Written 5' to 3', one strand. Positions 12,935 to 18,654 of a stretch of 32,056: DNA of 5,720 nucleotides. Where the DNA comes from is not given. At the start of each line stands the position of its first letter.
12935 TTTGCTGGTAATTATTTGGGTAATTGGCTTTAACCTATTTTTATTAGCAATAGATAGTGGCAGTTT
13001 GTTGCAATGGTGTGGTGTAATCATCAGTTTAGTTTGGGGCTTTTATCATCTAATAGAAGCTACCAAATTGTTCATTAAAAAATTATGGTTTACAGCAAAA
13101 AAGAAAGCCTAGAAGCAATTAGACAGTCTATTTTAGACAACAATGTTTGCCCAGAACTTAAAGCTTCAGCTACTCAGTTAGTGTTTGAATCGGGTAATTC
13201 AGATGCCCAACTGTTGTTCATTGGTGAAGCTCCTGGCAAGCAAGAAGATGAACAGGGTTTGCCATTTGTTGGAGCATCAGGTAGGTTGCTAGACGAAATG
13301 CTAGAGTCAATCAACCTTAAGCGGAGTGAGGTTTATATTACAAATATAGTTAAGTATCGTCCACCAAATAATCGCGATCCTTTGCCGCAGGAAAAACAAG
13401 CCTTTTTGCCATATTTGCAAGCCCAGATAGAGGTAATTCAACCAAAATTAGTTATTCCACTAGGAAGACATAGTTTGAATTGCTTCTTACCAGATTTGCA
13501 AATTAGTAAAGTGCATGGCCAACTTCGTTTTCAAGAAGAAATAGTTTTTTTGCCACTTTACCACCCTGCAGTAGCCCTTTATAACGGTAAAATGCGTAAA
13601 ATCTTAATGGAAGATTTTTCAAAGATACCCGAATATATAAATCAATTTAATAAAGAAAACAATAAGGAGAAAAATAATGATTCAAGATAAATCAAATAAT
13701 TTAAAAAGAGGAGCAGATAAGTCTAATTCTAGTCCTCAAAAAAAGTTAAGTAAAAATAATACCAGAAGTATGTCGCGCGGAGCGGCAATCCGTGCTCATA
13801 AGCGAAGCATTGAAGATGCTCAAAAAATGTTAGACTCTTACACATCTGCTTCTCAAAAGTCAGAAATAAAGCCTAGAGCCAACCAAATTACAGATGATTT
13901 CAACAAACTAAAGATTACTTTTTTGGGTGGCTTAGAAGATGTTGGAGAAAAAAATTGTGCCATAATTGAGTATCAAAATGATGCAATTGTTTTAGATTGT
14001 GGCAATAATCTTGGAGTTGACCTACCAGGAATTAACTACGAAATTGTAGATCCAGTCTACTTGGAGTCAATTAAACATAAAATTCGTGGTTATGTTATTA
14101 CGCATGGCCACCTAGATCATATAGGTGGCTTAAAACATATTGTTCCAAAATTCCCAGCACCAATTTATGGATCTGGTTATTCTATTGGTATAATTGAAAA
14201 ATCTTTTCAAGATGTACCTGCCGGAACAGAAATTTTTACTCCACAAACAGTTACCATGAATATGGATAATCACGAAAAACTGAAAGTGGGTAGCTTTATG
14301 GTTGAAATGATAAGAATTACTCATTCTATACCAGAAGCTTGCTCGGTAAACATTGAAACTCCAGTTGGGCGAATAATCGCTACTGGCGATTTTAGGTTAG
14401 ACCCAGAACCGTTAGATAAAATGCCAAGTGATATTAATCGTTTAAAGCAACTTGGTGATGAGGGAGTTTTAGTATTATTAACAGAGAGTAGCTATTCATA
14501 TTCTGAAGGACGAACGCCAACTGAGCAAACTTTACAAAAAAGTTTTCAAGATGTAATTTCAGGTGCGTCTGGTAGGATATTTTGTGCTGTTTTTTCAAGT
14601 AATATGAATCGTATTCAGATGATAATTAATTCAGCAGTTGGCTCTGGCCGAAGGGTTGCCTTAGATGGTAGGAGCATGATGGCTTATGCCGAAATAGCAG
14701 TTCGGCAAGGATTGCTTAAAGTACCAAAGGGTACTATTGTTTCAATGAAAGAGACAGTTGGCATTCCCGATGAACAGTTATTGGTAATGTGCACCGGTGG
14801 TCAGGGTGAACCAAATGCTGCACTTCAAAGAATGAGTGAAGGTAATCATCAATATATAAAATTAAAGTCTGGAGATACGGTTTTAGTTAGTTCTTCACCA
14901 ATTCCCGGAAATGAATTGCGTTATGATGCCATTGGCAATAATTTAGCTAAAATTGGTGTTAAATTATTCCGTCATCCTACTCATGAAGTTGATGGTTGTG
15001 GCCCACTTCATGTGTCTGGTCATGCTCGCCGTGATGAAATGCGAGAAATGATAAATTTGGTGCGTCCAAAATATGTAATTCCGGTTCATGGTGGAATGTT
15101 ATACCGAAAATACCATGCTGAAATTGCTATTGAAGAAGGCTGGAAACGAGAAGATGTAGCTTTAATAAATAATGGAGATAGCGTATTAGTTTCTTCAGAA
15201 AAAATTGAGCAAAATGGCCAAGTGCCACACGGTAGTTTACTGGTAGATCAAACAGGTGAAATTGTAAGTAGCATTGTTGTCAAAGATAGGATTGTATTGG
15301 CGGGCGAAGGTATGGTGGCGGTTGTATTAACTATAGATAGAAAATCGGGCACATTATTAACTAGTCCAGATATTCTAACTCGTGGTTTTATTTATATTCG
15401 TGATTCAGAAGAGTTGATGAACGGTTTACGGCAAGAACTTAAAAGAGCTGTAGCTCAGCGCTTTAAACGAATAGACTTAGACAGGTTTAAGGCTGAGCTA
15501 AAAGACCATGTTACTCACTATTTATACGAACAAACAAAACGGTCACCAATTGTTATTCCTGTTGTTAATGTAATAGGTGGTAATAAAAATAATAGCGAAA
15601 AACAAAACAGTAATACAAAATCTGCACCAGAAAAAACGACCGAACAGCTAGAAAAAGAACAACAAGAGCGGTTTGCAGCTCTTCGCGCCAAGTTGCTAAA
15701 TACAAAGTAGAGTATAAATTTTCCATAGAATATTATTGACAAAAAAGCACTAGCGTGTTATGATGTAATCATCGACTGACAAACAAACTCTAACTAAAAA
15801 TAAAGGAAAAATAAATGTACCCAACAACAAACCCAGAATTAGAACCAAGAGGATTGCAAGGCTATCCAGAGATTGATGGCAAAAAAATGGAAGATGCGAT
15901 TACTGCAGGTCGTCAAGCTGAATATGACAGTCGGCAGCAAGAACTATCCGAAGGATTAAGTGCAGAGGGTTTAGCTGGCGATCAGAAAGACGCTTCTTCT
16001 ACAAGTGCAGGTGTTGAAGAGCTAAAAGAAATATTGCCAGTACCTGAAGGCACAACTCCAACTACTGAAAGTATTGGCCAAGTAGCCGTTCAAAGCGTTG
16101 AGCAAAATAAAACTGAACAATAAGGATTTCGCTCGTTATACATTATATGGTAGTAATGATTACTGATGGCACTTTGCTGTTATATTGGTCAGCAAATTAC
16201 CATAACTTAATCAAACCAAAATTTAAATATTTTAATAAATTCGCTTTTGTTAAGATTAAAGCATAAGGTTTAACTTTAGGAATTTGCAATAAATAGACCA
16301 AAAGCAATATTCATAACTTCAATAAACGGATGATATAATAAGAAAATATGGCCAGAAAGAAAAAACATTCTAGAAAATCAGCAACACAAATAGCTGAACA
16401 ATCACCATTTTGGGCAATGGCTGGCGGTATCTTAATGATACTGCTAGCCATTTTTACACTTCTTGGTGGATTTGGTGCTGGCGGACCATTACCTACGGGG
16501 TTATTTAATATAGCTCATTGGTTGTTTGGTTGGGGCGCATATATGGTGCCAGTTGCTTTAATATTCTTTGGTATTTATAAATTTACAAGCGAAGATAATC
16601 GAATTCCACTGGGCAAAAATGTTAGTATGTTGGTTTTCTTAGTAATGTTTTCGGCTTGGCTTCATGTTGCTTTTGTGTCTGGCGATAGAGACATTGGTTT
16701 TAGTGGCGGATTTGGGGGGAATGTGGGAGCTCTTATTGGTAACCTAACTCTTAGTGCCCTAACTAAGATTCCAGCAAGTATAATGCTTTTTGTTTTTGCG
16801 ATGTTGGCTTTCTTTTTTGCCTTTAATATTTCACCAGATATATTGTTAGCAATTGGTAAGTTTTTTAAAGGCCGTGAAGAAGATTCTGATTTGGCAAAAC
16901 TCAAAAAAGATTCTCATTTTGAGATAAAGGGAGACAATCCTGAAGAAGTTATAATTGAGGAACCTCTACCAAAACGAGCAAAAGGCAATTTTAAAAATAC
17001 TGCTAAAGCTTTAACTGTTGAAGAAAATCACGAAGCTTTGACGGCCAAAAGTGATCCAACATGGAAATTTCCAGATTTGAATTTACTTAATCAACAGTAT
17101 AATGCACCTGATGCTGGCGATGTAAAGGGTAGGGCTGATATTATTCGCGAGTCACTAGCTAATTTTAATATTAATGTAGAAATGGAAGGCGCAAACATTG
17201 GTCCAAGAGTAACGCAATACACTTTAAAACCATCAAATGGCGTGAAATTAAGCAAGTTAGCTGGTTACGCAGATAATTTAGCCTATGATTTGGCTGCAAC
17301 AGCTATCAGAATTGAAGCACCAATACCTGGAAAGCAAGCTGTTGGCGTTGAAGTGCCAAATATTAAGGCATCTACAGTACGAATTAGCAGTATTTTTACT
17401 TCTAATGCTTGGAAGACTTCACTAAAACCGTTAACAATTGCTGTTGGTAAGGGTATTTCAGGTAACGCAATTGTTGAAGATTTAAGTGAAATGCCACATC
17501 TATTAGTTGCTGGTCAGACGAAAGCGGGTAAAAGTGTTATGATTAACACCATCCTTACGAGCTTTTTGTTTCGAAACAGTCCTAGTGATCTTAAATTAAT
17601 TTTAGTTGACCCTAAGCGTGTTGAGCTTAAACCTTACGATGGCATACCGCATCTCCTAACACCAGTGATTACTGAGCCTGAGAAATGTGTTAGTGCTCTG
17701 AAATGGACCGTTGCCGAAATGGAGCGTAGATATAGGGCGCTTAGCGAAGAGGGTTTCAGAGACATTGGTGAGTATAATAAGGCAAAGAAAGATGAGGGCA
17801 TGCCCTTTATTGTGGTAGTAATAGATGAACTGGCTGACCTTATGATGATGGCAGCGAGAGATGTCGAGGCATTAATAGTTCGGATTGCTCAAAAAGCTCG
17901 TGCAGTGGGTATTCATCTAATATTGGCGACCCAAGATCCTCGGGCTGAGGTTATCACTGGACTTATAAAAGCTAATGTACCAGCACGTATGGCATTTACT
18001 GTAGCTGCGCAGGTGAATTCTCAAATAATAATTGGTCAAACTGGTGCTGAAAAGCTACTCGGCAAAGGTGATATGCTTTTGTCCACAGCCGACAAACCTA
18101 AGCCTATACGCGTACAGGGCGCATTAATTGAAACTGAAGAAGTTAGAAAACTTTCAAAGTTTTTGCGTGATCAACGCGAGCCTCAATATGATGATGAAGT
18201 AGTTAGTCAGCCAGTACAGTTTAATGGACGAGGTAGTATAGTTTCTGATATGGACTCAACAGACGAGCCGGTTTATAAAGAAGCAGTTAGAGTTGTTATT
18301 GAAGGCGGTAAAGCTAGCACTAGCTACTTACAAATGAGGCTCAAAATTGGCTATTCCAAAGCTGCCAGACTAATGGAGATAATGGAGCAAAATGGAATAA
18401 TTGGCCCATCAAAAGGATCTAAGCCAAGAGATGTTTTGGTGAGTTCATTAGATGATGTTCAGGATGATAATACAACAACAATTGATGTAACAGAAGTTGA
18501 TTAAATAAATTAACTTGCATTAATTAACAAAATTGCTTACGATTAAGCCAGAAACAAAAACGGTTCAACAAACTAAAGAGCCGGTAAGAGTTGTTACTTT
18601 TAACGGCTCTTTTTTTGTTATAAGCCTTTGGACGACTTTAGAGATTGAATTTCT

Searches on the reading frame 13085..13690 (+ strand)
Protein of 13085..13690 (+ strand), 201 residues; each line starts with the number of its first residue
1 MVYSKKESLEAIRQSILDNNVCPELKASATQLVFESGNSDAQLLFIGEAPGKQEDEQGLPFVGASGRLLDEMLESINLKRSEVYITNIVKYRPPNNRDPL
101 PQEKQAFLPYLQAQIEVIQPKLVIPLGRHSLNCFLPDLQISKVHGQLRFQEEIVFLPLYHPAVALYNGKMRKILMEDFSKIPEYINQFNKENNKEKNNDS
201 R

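Call 8: search_protein_families(library=pfam, proteins=[window:13085-13690:+], max_evalue=0.001)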
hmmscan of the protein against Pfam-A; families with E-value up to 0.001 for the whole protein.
window:13085-13690:+ (201 aa): 1 family
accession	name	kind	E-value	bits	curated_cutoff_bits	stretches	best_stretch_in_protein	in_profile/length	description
PF03167.25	UDG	-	2e-34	119.1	24.3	1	35-170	2-127/141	Uracil DNA glycosylase superfamily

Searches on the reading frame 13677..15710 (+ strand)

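Call 8: search_protein_families(library=pfam, proteins=[window:13677-15710:+], max_evalue=0.001)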
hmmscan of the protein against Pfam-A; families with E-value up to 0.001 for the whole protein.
window:13677-15710:+ (677 aa): 5 families
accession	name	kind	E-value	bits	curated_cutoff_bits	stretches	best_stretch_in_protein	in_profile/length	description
PF22505.1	RNase_J_b_CASP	-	1.7e-41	141.4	27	1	299-419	2-122/126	Ribonuclease J, beta-CASP domain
PF17770.6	RNase_J_C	-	4.9e-24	85.7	23.8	1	534-631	1-100/102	Ribonuclease J C-terminal domain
PF00753.33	Lactamase_B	-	3.6e-11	43.8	22.7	1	90-244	4-155/196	Metallo-beta-lactamase superfamily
PF12706.13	Lactamase_B_2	-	2e-10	41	27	1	123-243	19-147/200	Beta-lactamase superfamily domain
PF07521.17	RMMBL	-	3e-08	34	21.6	1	445-484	13-52/63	Zn-dependent metallo-hydrolase RNA specificity domain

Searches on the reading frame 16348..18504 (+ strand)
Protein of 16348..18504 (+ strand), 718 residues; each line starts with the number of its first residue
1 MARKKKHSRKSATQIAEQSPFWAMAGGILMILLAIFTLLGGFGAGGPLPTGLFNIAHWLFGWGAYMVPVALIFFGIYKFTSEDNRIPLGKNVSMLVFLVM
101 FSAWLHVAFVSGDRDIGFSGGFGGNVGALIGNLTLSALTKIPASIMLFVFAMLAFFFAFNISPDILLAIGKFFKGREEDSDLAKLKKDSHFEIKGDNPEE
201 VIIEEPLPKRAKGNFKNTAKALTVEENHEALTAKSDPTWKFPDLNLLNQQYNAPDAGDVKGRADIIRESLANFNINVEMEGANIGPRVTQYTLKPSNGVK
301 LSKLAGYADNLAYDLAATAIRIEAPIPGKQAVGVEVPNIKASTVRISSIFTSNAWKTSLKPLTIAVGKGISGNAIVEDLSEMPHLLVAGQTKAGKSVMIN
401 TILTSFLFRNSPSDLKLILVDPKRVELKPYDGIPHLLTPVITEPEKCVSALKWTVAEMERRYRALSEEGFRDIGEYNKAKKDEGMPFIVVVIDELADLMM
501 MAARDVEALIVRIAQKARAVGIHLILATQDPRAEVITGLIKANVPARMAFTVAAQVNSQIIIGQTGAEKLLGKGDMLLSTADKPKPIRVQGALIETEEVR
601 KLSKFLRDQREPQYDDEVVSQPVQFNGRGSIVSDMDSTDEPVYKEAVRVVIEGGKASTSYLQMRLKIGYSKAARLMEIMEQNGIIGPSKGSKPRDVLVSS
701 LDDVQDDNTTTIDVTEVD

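Call 8: search_protein_families(library=pfam, proteins=[window:16348-18504:+], max_evalue=0.001)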
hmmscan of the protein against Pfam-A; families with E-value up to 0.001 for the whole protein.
window:16348-18504:+ (718 aa): 4 families
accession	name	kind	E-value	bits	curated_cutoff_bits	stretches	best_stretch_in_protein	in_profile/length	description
PF01580.24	FtsK_SpoIIIE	-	3e-59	200.6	24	1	347-531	3-219/221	FtsK/SpoIIIE family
PF17854.6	FtsK_alpha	-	3.8e-26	91.7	22.9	1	241-338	1-101/101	FtsK alpha domain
PF09397.16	FtsK_gamma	-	7.6e-26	90.1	30.6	1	639-698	3-62/63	Ftsk gamma domain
PF13491.11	FtsK_4TM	-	3.7e-09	36.9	23.1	1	58-162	60-162/171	4TM region of DNA translocase FtsK/SpoIIIE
